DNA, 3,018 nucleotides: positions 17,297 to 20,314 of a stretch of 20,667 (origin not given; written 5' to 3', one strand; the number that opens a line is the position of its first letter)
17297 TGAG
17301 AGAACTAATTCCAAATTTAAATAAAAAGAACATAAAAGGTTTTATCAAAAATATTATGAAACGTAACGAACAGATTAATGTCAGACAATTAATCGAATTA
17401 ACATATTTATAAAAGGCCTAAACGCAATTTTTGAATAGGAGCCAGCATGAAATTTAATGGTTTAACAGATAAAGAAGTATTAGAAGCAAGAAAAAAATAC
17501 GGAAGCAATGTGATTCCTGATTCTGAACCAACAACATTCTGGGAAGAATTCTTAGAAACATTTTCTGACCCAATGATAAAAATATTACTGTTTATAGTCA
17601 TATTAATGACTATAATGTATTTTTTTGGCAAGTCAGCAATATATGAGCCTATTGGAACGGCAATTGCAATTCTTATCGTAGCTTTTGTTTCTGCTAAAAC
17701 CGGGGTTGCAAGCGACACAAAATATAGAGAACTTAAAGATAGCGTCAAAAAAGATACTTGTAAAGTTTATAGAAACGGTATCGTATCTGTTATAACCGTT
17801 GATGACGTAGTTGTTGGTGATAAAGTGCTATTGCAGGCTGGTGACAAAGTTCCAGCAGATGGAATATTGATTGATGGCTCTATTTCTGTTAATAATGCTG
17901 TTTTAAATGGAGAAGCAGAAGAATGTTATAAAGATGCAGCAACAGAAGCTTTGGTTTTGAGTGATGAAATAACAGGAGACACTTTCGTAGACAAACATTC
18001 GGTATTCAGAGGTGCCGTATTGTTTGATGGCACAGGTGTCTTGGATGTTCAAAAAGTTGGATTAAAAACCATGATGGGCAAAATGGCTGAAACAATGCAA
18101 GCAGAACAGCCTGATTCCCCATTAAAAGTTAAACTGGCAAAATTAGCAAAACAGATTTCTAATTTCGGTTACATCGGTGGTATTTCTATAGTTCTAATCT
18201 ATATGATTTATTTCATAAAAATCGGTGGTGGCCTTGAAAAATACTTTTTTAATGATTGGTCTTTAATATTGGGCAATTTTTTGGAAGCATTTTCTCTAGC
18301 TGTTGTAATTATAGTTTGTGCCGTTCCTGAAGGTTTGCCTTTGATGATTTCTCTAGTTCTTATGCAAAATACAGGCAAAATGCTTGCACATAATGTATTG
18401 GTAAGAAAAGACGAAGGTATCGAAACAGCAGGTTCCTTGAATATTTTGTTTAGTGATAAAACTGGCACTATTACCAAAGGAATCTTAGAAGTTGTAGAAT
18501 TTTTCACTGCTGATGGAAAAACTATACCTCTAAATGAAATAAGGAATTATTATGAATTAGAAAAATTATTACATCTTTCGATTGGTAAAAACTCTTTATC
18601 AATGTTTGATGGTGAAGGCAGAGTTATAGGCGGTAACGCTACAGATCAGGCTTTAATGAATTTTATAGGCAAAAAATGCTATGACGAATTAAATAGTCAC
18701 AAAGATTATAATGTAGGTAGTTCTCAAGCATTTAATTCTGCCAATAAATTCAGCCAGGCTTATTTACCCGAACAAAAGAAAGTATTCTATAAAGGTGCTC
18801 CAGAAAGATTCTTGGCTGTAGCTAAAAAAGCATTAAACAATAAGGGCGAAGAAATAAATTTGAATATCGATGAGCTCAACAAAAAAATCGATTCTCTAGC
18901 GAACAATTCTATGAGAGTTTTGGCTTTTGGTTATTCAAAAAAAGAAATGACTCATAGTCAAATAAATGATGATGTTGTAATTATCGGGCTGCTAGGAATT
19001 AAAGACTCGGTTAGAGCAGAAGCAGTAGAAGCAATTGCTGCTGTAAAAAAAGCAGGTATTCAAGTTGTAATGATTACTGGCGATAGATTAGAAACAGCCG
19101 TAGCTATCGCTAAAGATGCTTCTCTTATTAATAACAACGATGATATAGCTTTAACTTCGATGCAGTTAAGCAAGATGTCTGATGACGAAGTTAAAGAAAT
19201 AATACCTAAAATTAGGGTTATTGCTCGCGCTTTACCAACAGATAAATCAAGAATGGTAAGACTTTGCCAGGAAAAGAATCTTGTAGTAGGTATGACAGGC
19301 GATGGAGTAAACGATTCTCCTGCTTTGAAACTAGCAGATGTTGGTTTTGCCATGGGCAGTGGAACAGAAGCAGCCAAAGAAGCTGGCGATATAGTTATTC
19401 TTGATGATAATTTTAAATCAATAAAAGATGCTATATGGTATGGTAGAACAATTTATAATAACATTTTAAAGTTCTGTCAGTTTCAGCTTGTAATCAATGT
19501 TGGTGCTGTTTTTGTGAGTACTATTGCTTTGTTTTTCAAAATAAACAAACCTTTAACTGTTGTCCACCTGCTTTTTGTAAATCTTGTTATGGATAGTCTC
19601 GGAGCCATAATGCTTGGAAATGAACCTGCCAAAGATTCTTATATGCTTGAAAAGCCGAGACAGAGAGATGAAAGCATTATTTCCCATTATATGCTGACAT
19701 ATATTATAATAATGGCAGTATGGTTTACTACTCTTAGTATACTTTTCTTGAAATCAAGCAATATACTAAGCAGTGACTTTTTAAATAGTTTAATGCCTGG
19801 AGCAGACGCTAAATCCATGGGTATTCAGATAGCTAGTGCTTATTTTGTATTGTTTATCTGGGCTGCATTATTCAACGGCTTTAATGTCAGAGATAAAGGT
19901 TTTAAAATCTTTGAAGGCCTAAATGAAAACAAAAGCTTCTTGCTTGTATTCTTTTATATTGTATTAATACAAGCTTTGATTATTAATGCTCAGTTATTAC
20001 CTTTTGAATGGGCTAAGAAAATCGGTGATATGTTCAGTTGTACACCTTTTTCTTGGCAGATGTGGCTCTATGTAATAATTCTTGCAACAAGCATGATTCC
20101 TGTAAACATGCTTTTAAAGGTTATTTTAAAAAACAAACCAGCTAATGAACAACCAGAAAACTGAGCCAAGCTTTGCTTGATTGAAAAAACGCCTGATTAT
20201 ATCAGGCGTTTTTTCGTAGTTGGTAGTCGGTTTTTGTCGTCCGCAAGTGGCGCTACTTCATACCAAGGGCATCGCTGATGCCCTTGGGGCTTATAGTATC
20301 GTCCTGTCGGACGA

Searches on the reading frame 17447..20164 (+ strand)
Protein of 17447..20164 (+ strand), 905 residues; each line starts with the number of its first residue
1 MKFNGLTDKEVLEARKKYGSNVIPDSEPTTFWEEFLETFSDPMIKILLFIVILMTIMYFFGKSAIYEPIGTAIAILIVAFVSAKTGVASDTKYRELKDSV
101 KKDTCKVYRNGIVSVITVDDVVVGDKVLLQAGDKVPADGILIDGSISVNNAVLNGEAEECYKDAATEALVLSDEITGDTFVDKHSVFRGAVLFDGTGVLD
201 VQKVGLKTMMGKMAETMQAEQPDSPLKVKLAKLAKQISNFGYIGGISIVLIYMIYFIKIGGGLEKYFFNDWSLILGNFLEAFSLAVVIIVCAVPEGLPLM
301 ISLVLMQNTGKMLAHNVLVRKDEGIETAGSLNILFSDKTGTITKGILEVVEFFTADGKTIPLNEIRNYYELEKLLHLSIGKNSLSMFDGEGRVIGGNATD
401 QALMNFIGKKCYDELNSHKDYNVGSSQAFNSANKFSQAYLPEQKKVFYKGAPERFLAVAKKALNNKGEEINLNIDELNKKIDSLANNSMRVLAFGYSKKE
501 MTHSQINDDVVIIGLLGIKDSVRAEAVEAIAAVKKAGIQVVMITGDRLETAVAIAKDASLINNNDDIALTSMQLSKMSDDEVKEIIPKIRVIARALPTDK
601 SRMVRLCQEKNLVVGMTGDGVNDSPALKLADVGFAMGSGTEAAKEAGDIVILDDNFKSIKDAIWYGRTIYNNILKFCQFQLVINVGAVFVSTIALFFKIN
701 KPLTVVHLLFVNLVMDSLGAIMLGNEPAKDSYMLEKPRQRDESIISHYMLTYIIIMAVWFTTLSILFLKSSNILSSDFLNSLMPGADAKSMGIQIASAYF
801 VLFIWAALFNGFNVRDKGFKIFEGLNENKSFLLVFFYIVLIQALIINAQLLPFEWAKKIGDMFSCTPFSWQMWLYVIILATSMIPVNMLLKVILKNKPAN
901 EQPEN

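Call 11: find_encoding_contigs(protein=window:17447-20164:+, flank=10000, max_places=6)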
Protein window:17447-20164:+ (905 aa): 4 contigs read that carry it; 1 place shown.
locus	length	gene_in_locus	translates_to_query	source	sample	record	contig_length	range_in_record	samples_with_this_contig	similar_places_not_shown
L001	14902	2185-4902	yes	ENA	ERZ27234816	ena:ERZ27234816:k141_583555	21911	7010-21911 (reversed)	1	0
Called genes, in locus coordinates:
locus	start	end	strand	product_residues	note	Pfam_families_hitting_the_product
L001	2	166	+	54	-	?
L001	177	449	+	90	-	PF00381:PTS-HPr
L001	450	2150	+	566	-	PF05524:PEP-utilisers_N, PF00391:PEP-utilizers, PF02896:PEP-utilizers_C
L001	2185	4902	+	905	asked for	PF00690:Cation_ATPase_N, PF00122:E1-E2_ATPase, PF00702:Hydrolase, PF13246:Cation_ATPase, PF08282:Hydrolase_3 (faint), PF00689:Cation_ATPase_C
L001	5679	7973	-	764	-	PF04280:Tim44, PF05099:TerB (weak)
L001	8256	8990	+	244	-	PF02348:CTP_transf_3, PF12804:NTP_transf_3 (weak)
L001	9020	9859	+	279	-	-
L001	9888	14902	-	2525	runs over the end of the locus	PF13205:Big_5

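Call 28: find_homologous_proteins(query=window:17447-20164:+, max_evalue=1e-100)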
Query window:17447-20164:+ (905 aa): 7993 proteins with E <= 1e-100 among 8000 candidates; the best 120 are listed.
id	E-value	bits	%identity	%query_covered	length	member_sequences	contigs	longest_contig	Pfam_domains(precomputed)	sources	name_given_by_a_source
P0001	0.0e+0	1796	90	99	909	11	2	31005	PF00702.33,PF13246.13,PF00689.27,PF08282.19,PF00690.32,PF00122.26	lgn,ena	-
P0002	0.0e+0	1768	89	100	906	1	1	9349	PF00702.33,PF13246.13,PF00689.27,PF08282.19,PF00690.32,PF00122.26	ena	-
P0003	0.0e+0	1739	87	100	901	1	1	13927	PF00702.33,PF13246.13,PF00689.27,PF08282.19,PF00690.32,PF00122.26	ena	-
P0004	0.0e+0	1334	70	99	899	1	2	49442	PF00702.33,PF13246.13,PF00689.27,PF08282.19,PF00690.32,PF00122.26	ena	-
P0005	0.0e+0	1332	70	99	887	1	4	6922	PF00702.33,PF13246.13,PF00689.27,PF08282.19,PF00690.32,PF00122.26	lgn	-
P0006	0.0e+0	1326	69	99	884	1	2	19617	PF00702.33,PF13246.13,PF00689.27,PF08282.19,PF00690.32,PF00122.26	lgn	-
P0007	0.0e+0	1326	69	99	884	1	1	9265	PF00702.33,PF13246.13,PF00689.27,PF08282.19,PF00690.32,PF00122.26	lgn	-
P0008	0.0e+0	1325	69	99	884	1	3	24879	PF00702.33,PF13246.13,PF00689.27,PF08282.19,PF00690.32,PF00122.26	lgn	-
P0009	0.0e+0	1325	69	99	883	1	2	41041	PF00702.33,PF13246.13,PF00689.27,PF08282.19,PF00690.32,PF00122.26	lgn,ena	-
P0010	0.0e+0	1324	69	99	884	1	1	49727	PF00702.33,PF13246.13,PF00689.27,PF08282.19,PF00690.32,PF00122.26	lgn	-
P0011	0.0e+0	1324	69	99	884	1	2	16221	PF00702.33,PF13246.13,PF00689.27,PF08282.19,PF00690.32,PF00122.26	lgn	-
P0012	0.0e+0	1324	69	99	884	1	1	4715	PF00702.33,PF13246.13,PF00689.27,PF08282.19,PF00690.32,PF00122.26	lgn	-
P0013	0.0e+0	1324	69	99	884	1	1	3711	PF00702.33,PF13246.13,PF00689.27,PF08282.19,PF00690.32,PF00122.26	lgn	-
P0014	0.0e+0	1323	70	99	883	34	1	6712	PF00702.33,PF13246.13,PF00689.27,PF08282.19,PF00690.32,PF00122.26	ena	-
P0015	0.0e+0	1323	69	99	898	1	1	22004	PF00702.33,PF13246.13,PF00689.27,PF08282.19,PF00690.32,PF00122.26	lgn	-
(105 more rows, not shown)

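Call 29: find_encoding_contigs(protein=P0001, flank=10000, max_places=6)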
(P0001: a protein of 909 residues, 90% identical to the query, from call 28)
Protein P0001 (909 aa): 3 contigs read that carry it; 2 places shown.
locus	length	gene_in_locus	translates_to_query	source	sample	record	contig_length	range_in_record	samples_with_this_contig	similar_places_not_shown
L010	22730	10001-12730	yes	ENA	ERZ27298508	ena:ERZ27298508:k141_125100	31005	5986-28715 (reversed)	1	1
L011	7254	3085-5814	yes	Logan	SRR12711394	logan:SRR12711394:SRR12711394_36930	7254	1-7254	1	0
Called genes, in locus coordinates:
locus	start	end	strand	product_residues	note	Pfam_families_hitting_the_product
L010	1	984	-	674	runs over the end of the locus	PF17391:Urocanase_N, PF01175:Urocanase, PF17392:Urocanase_C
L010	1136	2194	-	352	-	-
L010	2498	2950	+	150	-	PF09021:HutP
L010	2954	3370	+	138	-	PF03610:EIIA-man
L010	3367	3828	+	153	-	PF03830:PTSIIB_sorb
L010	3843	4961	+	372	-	PF00005:ABC_tran, PF17912:OB_MalK (faint), PF08402:TOBE_2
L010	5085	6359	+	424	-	PF01547:SBP_bac_1, PF13416:SBP_bac_8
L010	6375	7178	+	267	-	PF03609:EII-Sor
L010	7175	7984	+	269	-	PF03613:EIID-AGA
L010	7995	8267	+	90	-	PF00381:PTS-HPr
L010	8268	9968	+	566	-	PF05524:PEP-utilisers_N, PF00391:PEP-utilizers, PF02896:PEP-utilizers_C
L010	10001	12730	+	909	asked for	PF00690:Cation_ATPase_N, PF00122:E1-E2_ATPase, PF00702:Hydrolase, PF13246:Cation_ATPase, PF08282:Hydrolase_3 (faint), PF00689:Cation_ATPase_C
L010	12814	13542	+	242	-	PF02348:CTP_transf_3, PF12804:NTP_transf_3 (weak)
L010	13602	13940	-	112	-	PF02575:YbaB_DNA_bd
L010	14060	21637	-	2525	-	PF13205:Big_5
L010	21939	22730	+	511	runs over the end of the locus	PF14321:DUF4382 (faint), PF13620:CarboxypepD_reg, PF13715:CarbopepD_reg_2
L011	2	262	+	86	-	?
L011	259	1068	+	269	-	PF03613:EIID-AGA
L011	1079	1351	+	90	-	PF00381:PTS-HPr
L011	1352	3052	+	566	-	PF05524:PEP-utilisers_N, PF00391:PEP-utilizers, PF02896:PEP-utilizers_C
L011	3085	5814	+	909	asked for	PF00690:Cation_ATPase_N, PF00122:E1-E2_ATPase, PF00702:Hydrolase, PF13246:Cation_ATPase, PF08282:Hydrolase_3 (faint), PF00689:Cation_ATPase_C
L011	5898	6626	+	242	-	PF02348:CTP_transf_3, PF12804:NTP_transf_3 (weak)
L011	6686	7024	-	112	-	PF02575:YbaB_DNA_bd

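Call 30: find_encoding_contigs(protein=P0002, flank=10000, max_places=6)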
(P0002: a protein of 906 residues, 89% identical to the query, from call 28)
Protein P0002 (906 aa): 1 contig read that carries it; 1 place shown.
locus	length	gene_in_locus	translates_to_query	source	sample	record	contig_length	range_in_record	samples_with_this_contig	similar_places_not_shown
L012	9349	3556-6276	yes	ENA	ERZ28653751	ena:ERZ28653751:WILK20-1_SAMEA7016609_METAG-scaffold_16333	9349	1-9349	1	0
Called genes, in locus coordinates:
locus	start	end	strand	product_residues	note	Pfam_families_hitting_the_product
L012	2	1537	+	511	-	?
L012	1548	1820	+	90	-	PF00381:PTS-HPr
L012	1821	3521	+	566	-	PF05524:PEP-utilisers_N, PF00391:PEP-utilizers, PF02896:PEP-utilizers_C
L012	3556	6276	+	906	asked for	PF00690:Cation_ATPase_N, PF00122:E1-E2_ATPase, PF00702:Hydrolase, PF13246:Cation_ATPase, PF08282:Hydrolase_3 (faint), PF00689:Cation_ATPase_C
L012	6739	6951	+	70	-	PF13711:DUF4160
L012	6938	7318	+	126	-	PF10387:DUF2442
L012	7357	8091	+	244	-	PF02348:CTP_transf_3, PF12804:NTP_transf_3 (weak)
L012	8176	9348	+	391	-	?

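Call 31: find_encoding_contigs(protein=P0003, flank=10000, max_places=6)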
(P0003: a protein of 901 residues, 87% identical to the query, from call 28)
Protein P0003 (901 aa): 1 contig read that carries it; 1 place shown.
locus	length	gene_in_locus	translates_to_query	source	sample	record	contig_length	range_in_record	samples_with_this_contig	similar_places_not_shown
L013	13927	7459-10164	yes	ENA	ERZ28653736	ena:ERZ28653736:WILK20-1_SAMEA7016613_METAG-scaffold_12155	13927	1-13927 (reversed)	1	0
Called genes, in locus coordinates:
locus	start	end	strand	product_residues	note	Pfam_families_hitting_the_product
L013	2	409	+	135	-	?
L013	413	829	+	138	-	PF03610:EIIA-man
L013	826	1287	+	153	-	PF03830:PTSIIB_sorb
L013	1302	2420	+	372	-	PF00005:ABC_tran, PF17912:OB_MalK (faint), PF08402:TOBE_2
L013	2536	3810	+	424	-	PF01547:SBP_bac_1, PF13416:SBP_bac_8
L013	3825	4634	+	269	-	PF03609:EII-Sor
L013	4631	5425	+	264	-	PF03613:EIID-AGA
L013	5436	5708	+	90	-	PF00381:PTS-HPr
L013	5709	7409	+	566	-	PF05524:PEP-utilisers_N, PF00391:PEP-utilizers, PF02896:PEP-utilizers_C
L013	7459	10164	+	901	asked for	PF00690:Cation_ATPase_N, PF00122:E1-E2_ATPase, PF00702:Hydrolase, PF13246:Cation_ATPase, PF08282:Hydrolase_3 (faint), PF00689:Cation_ATPase_C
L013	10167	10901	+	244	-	PF02348:CTP_transf_3, PF12804:NTP_transf_3 (weak)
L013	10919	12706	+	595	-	-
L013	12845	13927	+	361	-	?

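Call 35: list_cluster_members(proteins=[window:17447-20164:+, window:15712-17412:+, window:11270-12388:+, window:12476-13756:+, window:1462-2745:+, window:7489-8598:+, window:2873-4258:-])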
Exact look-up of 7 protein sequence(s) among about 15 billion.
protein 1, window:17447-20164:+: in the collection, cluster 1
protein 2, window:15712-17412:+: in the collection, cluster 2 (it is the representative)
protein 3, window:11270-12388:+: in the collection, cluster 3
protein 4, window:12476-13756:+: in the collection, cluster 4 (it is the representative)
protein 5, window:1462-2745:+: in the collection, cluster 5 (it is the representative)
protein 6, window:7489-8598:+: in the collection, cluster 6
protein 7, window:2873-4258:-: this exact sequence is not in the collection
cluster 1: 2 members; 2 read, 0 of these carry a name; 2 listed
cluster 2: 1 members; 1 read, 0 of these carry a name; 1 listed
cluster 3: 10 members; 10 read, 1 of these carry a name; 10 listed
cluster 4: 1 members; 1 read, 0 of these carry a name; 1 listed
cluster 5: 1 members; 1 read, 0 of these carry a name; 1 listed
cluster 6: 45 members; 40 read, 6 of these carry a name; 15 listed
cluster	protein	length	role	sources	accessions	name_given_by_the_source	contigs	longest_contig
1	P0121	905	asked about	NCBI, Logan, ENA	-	-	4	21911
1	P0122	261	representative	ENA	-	-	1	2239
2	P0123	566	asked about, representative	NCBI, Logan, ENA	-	-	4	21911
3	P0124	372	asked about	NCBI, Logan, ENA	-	-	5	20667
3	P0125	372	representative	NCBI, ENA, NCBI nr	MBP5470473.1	MAG: sn-glycerol-3-phosphate ABC transporter ATP-binding protein UgpC [Candidatus ... | sn-glycerol-3-phosphate ABC transporter ATP-binding protein UgpC [Candidatus ...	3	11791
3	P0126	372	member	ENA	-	-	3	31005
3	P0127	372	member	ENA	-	-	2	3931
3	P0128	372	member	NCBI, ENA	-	-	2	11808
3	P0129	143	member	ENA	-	-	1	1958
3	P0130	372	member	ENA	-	-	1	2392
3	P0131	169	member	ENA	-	-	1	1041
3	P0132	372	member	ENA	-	-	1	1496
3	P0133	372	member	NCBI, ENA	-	-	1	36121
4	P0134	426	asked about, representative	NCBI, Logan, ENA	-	-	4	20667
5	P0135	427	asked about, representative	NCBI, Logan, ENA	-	-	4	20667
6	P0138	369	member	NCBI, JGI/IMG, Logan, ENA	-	membrane protease subunit (stomatin/prohibitin family)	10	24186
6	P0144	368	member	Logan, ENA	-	-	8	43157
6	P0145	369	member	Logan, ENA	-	-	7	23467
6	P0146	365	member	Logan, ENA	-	-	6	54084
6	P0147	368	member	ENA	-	-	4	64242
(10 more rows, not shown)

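Call 43: search_protein_families(library=pfam, proteins=[L001:5679-7973:-, L012:6739-6951:+, L012:6938-7318:+], max_evalue=0.01)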
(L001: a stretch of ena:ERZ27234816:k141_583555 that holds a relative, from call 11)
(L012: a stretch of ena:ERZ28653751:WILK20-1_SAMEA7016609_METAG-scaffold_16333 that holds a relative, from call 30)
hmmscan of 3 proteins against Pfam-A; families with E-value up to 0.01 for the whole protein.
L001:5679-7973:- (764 aa): 4 families
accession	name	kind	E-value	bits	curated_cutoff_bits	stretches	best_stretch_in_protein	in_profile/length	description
PF04280.21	Tim44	-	1e-23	84.6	29.6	1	174-305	5-136/147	Tim44-like domain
PF05099.18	TerB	-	5.1e-07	30.4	24.4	1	649-748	4-111/118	Tellurite resistance protein TerB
PF12773.13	DZR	-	0.0088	16.6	27.3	0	315-339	14-35/45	Double zinc ribbon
PF20306.3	Sp-DndD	-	0.0097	16.5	27.2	0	734-759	4-29/51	Small protein found in certain Dnd DNA modification systems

L012:6739-6951:+ (70 aa): 1 family
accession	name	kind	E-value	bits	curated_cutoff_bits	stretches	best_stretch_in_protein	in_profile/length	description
PF13711.11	DUF4160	-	7.6e-12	45.7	23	1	4-64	7-65/65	Domain of unknown function (DUF4160)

L012:6938-7318:+ (126 aa): 1 family
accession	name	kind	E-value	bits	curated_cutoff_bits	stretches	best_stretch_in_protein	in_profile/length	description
PF10387.14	DUF2442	-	7.3e-10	39.4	23.9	1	32-103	1-71/72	Protein of unknown function (DUF2442)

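Call 47: find_encoding_contigs(protein=P0147, flank=10000, max_places=10)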
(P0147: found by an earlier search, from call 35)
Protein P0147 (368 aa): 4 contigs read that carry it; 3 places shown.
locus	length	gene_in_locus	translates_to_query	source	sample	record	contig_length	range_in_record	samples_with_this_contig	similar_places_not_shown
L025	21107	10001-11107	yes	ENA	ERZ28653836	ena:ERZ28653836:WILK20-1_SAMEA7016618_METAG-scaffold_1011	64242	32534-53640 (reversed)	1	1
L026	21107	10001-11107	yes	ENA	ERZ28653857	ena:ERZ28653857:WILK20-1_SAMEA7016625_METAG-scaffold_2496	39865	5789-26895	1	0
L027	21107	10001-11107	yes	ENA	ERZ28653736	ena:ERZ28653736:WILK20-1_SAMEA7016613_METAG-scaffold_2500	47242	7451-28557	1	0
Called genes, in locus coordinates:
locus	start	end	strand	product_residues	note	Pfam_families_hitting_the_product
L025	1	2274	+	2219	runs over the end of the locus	PF09479:Flg_new (weak), PF18998:Flg_new_2 (faint), PF09479:Flg_new (weak), PF17777:RL10P_insert (faint), PF26609:DUF8191 (faint), PF09479:Flg_new (weak), PF03781:FGE-sulfatase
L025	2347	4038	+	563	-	PF00512:HisKA, PF02518:HATPase_c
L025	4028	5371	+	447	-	PF00072:Response_reg, PF00158:Sigma54_activat, PF14532:Sigma54_activ_2, PF00004:AAA (weak), PF07728:AAA_5 (faint), PF25601:AAA_lid_14, PF02954:HTH_8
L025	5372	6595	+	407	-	-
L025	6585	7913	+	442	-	PF13424:TPR_12 (faint), PF13431:TPR_17 (faint), PF00515:TPR_1 (faint), PF07719:TPR_2 (faint), PF13181:TPR_8 (faint), PF13374:TPR_10 (faint), PF01522:Polysacc_deac_1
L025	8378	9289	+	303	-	PF05569:Peptidase_M56 (faint), PF01435:Peptidase_M48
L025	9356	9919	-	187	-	-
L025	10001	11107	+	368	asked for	PF13421:Band_7_1, PF01145:Band_7, PF12773:DZR, PF13240:Zn_Ribbon_1 (faint), PF13248:Zn_ribbon_3 (faint)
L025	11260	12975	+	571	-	PF01145:Band_7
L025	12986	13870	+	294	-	PF01145:Band_7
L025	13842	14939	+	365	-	PF01145:Band_7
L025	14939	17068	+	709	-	PF00122:E1-E2_ATPase, PF00702:Hydrolase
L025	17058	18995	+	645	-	PF13231:PMT_2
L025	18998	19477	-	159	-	-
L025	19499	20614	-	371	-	-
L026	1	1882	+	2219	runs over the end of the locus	PF09479:Flg_new (weak), PF18998:Flg_new_2 (faint), PF09479:Flg_new (weak), PF17777:RL10P_insert (faint), PF26609:DUF8191 (faint), PF09479:Flg_new (weak), PF03781:FGE-sulfatase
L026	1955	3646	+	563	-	PF00512:HisKA, PF02518:HATPase_c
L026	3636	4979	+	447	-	PF00072:Response_reg, PF00158:Sigma54_activat, PF14532:Sigma54_activ_2, PF00004:AAA (weak), PF07728:AAA_5 (faint), PF25601:AAA_lid_14, PF02954:HTH_8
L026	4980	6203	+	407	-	-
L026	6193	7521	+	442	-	PF13424:TPR_12 (faint), PF13431:TPR_17 (faint), PF00515:TPR_1 (faint), PF07719:TPR_2 (faint), PF13181:TPR_8 (faint), PF13374:TPR_10 (faint), PF01522:Polysacc_deac_1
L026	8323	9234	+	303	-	PF05569:Peptidase_M56 (faint), PF01435:Peptidase_M48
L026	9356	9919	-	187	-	-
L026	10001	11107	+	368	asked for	PF13421:Band_7_1, PF01145:Band_7, PF12773:DZR, PF13240:Zn_Ribbon_1 (faint), PF13248:Zn_ribbon_3 (faint)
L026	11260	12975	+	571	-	PF01145:Band_7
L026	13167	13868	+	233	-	PF01145:Band_7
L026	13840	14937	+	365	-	PF01145:Band_7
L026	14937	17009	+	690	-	PF00122:E1-E2_ATPase, PF00702:Hydrolase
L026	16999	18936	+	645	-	PF13231:PMT_2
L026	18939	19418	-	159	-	-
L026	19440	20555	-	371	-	-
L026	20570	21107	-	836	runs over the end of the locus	-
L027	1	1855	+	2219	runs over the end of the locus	PF09479:Flg_new (weak), PF18998:Flg_new_2 (faint), PF09479:Flg_new (weak), PF17777:RL10P_insert (faint), PF26609:DUF8191 (faint), PF09479:Flg_new (weak), PF03781:FGE-sulfatase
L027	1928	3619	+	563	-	PF00512:HisKA, PF02518:HATPase_c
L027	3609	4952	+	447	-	PF00072:Response_reg, PF00158:Sigma54_activat, PF14532:Sigma54_activ_2, PF00004:AAA (weak), PF07728:AAA_5 (faint), PF25601:AAA_lid_14, PF02954:HTH_8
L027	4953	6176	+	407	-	-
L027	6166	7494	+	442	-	PF13424:TPR_12 (faint), PF13431:TPR_17 (faint), PF00515:TPR_1 (faint), PF07719:TPR_2 (faint), PF13181:TPR_8 (faint), PF13374:TPR_10 (faint), PF01522:Polysacc_deac_1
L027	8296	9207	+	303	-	PF05569:Peptidase_M56 (faint), PF01435:Peptidase_M48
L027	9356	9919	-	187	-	-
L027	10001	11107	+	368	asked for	PF13421:Band_7_1, PF01145:Band_7, PF12773:DZR, PF13240:Zn_Ribbon_1 (faint), PF13248:Zn_ribbon_3 (faint)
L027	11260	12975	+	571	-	PF01145:Band_7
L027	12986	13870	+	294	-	PF01145:Band_7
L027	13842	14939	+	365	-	PF01145:Band_7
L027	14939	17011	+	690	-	PF00122:E1-E2_ATPase, PF00702:Hydrolase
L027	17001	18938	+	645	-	PF13231:PMT_2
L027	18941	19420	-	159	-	-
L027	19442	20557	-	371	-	-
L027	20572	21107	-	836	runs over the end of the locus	-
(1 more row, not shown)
